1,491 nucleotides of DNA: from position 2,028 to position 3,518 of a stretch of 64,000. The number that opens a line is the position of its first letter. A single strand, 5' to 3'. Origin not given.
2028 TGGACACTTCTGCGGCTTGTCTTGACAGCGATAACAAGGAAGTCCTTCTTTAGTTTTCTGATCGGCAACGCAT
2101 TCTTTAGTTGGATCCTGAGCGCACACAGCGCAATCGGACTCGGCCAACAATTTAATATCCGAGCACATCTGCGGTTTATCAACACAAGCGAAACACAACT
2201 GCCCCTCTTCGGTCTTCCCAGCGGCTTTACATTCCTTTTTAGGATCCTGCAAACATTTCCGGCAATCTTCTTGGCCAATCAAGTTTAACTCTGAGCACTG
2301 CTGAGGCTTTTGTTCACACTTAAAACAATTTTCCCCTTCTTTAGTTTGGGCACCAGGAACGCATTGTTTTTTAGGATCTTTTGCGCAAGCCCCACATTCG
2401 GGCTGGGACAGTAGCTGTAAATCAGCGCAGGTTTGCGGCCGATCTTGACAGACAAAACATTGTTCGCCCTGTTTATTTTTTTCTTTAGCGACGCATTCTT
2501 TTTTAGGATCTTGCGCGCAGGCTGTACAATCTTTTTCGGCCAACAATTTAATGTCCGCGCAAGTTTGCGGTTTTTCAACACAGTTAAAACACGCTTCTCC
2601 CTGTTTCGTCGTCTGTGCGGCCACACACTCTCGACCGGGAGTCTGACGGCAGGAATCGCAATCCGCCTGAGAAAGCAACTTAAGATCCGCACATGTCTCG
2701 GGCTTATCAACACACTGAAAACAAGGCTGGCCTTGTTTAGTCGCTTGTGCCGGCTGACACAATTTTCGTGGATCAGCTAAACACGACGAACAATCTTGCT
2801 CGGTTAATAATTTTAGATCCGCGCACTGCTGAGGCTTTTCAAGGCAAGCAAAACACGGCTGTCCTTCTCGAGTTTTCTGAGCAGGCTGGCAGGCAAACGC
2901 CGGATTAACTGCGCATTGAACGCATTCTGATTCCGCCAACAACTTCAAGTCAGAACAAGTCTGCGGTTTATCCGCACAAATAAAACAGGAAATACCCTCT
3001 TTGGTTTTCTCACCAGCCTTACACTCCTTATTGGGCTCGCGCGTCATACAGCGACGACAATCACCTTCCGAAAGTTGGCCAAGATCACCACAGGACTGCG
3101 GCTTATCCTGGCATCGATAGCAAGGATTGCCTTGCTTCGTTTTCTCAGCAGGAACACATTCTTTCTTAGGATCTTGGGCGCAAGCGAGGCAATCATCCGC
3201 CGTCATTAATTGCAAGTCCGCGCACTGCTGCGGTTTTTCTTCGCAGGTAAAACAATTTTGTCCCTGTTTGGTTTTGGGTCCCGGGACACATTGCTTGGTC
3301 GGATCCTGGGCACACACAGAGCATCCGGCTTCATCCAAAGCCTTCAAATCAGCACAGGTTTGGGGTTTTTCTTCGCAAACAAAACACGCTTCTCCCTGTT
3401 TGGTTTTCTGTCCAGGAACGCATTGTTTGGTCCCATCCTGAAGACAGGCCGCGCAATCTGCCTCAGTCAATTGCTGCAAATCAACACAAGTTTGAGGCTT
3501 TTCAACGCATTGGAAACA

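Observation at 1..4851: Giant secreted protein built from about 30 tandem 44-aa six-cysteine modules, which I do not recognise as any named domain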

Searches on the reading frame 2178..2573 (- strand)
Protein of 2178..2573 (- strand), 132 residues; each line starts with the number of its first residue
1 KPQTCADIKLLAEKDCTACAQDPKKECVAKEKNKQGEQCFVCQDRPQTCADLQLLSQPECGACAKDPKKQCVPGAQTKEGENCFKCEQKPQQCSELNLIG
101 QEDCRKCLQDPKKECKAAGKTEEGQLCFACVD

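Call 51: predict_structure(alignment_id=A4)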
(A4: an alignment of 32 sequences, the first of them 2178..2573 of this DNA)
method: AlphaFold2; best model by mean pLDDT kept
length: 132 residues; sequences in the alignment: 32
mean_pLDDT: 94.1   pTM: 0.58
mean pLDDT of the five models: 94.1, 93.7, 92.8, 92.0, 92.0
residues with pLDDT >= 90: 126; 70-90: 6; 50-70: 0; < 50: 0
segments of 3 or more residues with pLDDT < 50: none
pLDDT, mean of each block of 10 residues (from residue 1): 91 92 93 95 94 95 94 95 96 95 94 95 95 93
secondary structure, 60 per line:
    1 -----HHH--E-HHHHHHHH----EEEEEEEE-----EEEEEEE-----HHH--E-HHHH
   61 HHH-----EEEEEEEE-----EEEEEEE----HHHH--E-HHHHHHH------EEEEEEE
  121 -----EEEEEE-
elements in order: H13-20 E25-32 E38-44 H57-63 E69-76 E82-88 H93-96 H101-107 E114-120 E126-131

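Call 54: fold_search(model_id=the predicted structure, library=pdb)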
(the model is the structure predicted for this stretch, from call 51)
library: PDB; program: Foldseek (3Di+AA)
matches with E <= 10: 101; with E <= 0.001: 0
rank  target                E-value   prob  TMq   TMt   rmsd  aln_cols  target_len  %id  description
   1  7f4g_A                2.0e+00  0.04  0.19  0.04  25.3       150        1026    7  Structure of RPAP2-bound RNA polymerase II (released 2021-07-07)
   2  9c6l_A                2.4e+00  0.02  0.12  0.07  22.2       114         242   10  Yasminevirus c12orf29, a 5' to 3' RNA ligase (released 2024-10-02)
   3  9c6m_A                3.0e+00  0.02  0.12  0.07  22.3       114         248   10  Yasminevirus c12orf29, a 5' to 3' RNA ligase, K73M mutant (released 2024-10-02)
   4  9hng_B                3.3e+00  0.06  0.19  0.10  11.4        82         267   15  Structure of A16/G9 (G9 mutant - H44Y) of Vaccinia virus in complex with VHH D07 (released 2025-09-03)
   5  3ou6_C                3.3e+00  0.03  0.15  0.11  13.3        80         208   10  DhpI-SAM complex (released 2010-10-27)
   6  4wiw_D                3.5e+00  0.05  0.14  0.06  13.4        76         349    9  Crystal structure of C-terminal domain of putative chitinase from Desulfitobacterium hafniense DCB-2 (released 2014-10-08)
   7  3bly                  3.5e+00  0.01  0.14  0.05  18.2       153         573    4  Pyranose 2-oxidase from Trametes multicolor, E542K/L537W (released 2008-12-02)
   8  8xso_A                4.0e+00  0.03  0.16  0.02  23.1       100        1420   11  RNA polymerase II elongation complex transcribing genomic DNA extracted from human nuclei (released 2025-05-07)
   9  8gp6_B                4.2e+00  0.03  0.16  0.09  11.3        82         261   13  Structure of the vaccinia virus A16/G9 sub-complex from the orthopoxvirus entry-fusion complex (released 2023-05-17)
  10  4q5y                  4.5e+00  0.01  0.15  0.07  19.5       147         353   14  Crystal structure of extended-Tudor 10-11 of Drosophila melanogaster (released 2014-05-21)
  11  6ixy_B                4.7e+00  0.05  0.15  0.05  11.4        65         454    9  X-ray structure of major pilin from C. perfringens SM101 (released 2019-08-14)
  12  4x84_A                4.7e+00  0.04  0.19  0.12  15.6        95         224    9  Crystal structure of Ribose-5-phosphate isomerase A from Pseudomonas aeruginosa (released 2014-12-31)
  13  5hl8_A                4.7e+00  0.04  0.17  0.24  17.6        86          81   12  1.93 Angstrom resolution crystal structure of a pullulanase-specific type II secretion system integral cytoplasmic mem (released 2016-01-27)
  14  6vu7_B                4.7e+00  0.03  0.17  0.17  13.5        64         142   12  Crystal structure of YbjN, a putative transcription regulator from E. coli (released 2020-03-11)
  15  7egb_o                4.7e+00  0.03  0.18  0.03  23.1       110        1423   12  TFIID-based holo PIC on SCP promoter (released 2021-05-05)
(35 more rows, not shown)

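Call 92: search_solved_structures(query=A4, max_evalue=1)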
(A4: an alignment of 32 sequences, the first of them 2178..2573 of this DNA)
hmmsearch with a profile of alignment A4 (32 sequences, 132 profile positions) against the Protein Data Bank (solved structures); distinct sequences matched with E-value up to 1: 14.
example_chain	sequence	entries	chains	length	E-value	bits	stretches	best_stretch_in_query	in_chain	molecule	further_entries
7ai0_AAA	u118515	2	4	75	0.027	17.6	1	14-46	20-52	E3 ubiquitin-protein ligase Mdm2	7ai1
2hdp_A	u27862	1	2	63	0.035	17.2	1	14-46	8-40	Ubiquitin-protein ligase E3 Mdm2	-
6sqp_C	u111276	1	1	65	0.036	17.2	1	15-46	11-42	E3 ubiquitin-protein ligase Mdm2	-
6sqr_D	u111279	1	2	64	0.038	17.1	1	15-46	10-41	E3 ubiquitin-protein ligase Mdm2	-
2vje_A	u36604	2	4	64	0.04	17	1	14-46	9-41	E3 UBIQUITIN-PROTEIN LIGASE MDM2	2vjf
5mnj_C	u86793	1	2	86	0.041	17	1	14-46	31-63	E3 ubiquitin-protein ligase Mdm2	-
6sqp_A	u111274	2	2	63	0.041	17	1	15-46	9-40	E3 ubiquitin-protein ligase Mdm2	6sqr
7ahy_AAA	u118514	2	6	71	0.043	16.9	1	12-46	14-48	E3 ubiquitin-protein ligase Mdm2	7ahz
6sqo_A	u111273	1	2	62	0.043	16.9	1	14-46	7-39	E3 ubiquitin-protein ligase Mdm2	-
6sqp_B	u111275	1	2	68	0.043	16.9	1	15-46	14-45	E3 ubiquitin-protein ligase Mdm2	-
6sqr_A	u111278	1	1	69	0.045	16.9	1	14-46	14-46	E3 ubiquitin-protein ligase Mdm2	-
6sqs_A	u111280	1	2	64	0.046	16.9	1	15-46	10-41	E3 ubiquitin-protein ligase Mdm2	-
7p2k_A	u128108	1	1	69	0.28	14.3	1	16-67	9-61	E3 ubiquitin-protein ligase Arkadia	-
7ah2_AAA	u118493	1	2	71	0.46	13.6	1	11-46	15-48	E3 ubiquitin-protein ligase Mdm2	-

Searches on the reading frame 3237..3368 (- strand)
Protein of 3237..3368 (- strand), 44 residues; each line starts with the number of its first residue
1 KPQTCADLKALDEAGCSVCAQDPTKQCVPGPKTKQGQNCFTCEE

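Call 27: search_protein_representatives(alignment_id=A1)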
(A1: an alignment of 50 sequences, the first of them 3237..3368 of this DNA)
Query: 50 sequences, 43 profile positions. Proteins with E-value up to 0.001 (for the whole library): 41; up to 1e-10: 22; up to 1e-30: 8. The best 41 are listed.
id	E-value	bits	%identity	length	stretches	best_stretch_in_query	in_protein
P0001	8.4e-106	362.0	-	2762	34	2-43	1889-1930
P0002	6.8e-71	250.3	-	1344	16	3-42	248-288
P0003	5.6e-67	237.8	-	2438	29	3-42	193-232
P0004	6.0e-51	186.5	-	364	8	1-42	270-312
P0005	4.5e-38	145.2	-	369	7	1-42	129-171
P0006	8.7e-38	144.3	-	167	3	1-43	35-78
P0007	2.8e-36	139.5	-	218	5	1-42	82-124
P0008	6.6e-31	122.3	-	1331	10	2-43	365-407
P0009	2.5e-28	114.1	-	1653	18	1-42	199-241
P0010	1.0e-27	112.1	-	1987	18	2-42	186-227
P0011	4.8e-25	103.5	-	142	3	1-43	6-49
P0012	7.7e-23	96.5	-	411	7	2-42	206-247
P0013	1.9e-21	92.0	-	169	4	1-43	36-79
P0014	5.8e-15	71.3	-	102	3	1-43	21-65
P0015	6.8e-15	71.0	-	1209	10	4-42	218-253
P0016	7.5e-15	70.9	-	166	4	1-42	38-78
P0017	7.6e-14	67.7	-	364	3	1-42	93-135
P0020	2.5e-12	62.8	-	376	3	5-41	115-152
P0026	3.6e-09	52.7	-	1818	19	2-42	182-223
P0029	4.5e-08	49.2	-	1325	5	4-42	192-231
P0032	9.9e-06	41.7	-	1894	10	2-42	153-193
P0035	6.8e-05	39.0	-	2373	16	2-42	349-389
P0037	1.2e-04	38.3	-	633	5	2-33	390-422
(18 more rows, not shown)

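Call 37: find_homologous_proteins(query=A1, max_evalue=0.001)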
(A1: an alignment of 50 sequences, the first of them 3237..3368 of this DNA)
Query A1 (50 sequences): 6 candidates shared short words with the query, none scored E <= 0.001.

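Call 44: search_solved_structures(query=A1, max_evalue=10, show_alignments=2)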
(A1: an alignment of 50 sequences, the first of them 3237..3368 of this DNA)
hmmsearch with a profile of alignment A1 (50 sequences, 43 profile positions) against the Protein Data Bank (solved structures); distinct sequences matched with E-value up to 10: 13.
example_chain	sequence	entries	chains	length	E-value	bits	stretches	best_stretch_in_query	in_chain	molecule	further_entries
2vje_A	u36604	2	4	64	0.07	16.6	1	15-42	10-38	E3 UBIQUITIN-PROTEIN LIGASE MDM2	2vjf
7ai0_AAA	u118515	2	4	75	0.076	16.4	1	15-42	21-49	E3 ubiquitin-protein ligase Mdm2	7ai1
7ahy_AAA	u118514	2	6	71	0.099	16.1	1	10-42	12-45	E3 ubiquitin-protein ligase Mdm2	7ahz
2hdp_A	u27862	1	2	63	0.12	15.8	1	15-42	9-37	Ubiquitin-protein ligase E3 Mdm2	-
6sqo_A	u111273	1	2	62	0.14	15.6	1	15-42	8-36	E3 ubiquitin-protein ligase Mdm2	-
5mnj_C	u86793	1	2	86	0.17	15.3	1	15-42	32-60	E3 ubiquitin-protein ligase Mdm2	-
6sqp_A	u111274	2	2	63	0.25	14.8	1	15-42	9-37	E3 ubiquitin-protein ligase Mdm2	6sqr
6sqr_D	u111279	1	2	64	0.25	14.8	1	15-42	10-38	E3 ubiquitin-protein ligase Mdm2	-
6sqs_A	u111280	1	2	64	0.26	14.7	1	15-42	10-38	E3 ubiquitin-protein ligase Mdm2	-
6sqp_C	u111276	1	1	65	0.27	14.7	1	15-42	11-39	E3 ubiquitin-protein ligase Mdm2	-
6sqp_B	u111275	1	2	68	0.31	14.5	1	15-42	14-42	E3 ubiquitin-protein ligase Mdm2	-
6sqr_A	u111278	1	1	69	0.32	14.4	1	15-42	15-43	E3 ubiquitin-protein ligase Mdm2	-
2ebq_A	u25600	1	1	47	0.5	13.8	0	9-23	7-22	Nuclear pore complex protein Nup153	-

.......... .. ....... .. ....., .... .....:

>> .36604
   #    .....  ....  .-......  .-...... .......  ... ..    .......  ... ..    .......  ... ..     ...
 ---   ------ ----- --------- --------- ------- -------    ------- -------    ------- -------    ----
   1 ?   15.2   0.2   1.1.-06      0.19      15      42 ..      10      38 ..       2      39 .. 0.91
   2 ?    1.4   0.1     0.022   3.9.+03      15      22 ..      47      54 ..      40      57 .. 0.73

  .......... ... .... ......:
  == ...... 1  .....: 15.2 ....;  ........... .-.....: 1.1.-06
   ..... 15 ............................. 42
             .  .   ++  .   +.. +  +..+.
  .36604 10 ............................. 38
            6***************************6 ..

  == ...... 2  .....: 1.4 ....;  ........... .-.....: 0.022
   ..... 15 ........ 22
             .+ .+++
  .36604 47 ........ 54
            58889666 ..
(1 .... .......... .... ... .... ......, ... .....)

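Call 61: find_encoding_contigs(protein=P0017, flank=8000, max_places=2)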
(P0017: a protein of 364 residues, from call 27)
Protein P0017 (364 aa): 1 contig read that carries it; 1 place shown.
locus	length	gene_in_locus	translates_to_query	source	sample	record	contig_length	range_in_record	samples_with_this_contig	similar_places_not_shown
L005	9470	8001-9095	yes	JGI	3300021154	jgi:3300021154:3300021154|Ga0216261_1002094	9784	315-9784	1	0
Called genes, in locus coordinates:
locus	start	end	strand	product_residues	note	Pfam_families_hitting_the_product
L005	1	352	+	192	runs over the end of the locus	-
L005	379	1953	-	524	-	-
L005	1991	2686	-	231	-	PF01209:Ubie_methyltran, PF02353:CMAS, PF05175:MTS, PF13489:Methyltransf_23, PF13847:Methyltransf_31, PF08241:Methyltransf_11, PF08242:Methyltransf_12, PF13649:Methyltransf_25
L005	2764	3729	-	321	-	PF01040:UbiA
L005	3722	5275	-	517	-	PF04055:Radical_SAM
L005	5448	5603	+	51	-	-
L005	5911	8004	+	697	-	PF08450:SGL (faint), PF23500:DUF7133 (faint), PF25021:TEN_NHL (faint), PF15869:TolB_like (faint), PF17170:DUF5128, PF01436:NHL, PF17170:DUF5128 (weak), PF01436:NHL (weak), +1 more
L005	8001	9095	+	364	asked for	-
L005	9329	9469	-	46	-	?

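Call 62: find_encoding_contigs(protein=P0005, flank=8000, max_places=2)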
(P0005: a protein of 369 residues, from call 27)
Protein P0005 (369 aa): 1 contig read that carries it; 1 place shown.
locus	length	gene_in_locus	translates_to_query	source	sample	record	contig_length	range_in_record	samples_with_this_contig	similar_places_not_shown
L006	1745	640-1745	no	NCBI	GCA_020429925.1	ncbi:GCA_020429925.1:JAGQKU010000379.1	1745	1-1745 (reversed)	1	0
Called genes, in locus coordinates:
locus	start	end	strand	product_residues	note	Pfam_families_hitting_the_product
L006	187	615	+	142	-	-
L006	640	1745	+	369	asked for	?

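Call 71: search_protein_families(library=pfam, proteins=[P0003], max_evalue=0.001)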
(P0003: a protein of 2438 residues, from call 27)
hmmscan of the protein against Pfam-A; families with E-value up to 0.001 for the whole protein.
P0003 (2438 aa): 1 family
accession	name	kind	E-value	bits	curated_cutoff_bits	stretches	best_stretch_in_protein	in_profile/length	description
PF00082.27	Peptidase_S8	-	3.8e-54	184.4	21.8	1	2043-2321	2-288/288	Subtilase family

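Call 81: predict_structure(alignment_id=A1)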
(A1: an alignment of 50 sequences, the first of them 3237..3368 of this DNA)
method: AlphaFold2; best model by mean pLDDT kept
length: 44 residues; sequences in the alignment: 50
mean_pLDDT: 92.1   pTM: 0.61
mean pLDDT of the five models: 92.1, 90.6, 90.5, 89.8, 89.6
residues with pLDDT >= 90: 39; 70-90: 5; 50-70: 0; < 50: 0
segments of 3 or more residues with pLDDT < 50: none
pLDDT, mean of each block of 10 residues (from residue 1): 90 92 93 94 91
secondary structure, 60 per line:
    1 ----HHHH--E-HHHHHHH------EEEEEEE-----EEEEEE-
elements in order: H5-8 H13-19 E26-32 E38-43

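Call 90: search_protein_families(library=ncbifam, proteins=[L006:187-615:+], max_evalue=0.001)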
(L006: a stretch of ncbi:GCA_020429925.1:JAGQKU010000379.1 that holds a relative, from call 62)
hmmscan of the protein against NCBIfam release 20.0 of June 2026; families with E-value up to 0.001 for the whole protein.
L006:187-615:+ (142 aa): 1 family
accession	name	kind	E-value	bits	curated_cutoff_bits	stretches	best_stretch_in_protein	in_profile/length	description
NF033566.1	adhes_LIC20035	equivalog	8.3e-09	34.8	250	1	53-130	157-239/434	LIC20035 family adhesin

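Call 94: list_cluster_members(proteins=[P0004, P0008, P0011, P0013, P0016, P0020, P0026, P0029, P0032, P0035])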
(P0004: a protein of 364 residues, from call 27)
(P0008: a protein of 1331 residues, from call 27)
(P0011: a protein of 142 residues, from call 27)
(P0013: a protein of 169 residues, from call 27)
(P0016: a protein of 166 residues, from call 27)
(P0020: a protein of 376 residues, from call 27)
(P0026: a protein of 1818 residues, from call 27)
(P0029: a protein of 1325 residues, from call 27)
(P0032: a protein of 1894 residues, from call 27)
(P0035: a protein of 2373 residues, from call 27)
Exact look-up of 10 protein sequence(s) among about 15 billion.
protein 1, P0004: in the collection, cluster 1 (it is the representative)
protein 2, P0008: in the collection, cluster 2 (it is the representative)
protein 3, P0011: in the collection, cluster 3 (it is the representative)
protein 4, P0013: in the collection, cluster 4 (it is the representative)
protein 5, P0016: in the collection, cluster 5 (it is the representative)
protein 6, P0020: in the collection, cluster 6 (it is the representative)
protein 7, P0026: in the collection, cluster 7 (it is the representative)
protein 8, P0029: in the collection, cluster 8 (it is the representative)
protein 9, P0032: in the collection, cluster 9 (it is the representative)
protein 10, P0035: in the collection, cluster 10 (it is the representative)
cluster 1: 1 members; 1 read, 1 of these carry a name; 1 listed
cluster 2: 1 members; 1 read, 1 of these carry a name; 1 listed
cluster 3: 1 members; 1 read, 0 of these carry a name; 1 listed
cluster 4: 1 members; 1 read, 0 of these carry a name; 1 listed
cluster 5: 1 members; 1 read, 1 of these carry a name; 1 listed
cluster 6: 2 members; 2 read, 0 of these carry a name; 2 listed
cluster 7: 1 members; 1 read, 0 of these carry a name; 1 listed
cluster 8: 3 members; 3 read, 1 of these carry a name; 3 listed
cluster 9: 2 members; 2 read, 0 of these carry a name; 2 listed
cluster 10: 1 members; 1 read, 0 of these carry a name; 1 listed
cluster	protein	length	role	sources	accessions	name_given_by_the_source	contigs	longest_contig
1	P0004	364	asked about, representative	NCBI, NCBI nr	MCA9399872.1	MAG: hypothetical protein KC618_08985, partial [Candidatus Omnitrophica bacterium] | hypothetical protein [Candidatus Omnitrophota bacterium]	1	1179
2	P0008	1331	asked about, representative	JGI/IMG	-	hypothetical protein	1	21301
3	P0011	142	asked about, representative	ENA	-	-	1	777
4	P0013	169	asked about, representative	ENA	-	-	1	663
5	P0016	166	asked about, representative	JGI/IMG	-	hypothetical protein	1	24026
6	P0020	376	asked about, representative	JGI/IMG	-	-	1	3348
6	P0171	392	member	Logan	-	-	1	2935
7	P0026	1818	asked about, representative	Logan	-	-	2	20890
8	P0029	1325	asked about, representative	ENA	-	-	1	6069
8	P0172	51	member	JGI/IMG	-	hypothetical protein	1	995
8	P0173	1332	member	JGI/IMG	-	-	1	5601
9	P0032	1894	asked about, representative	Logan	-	-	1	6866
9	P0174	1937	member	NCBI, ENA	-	-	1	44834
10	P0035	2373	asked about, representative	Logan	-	-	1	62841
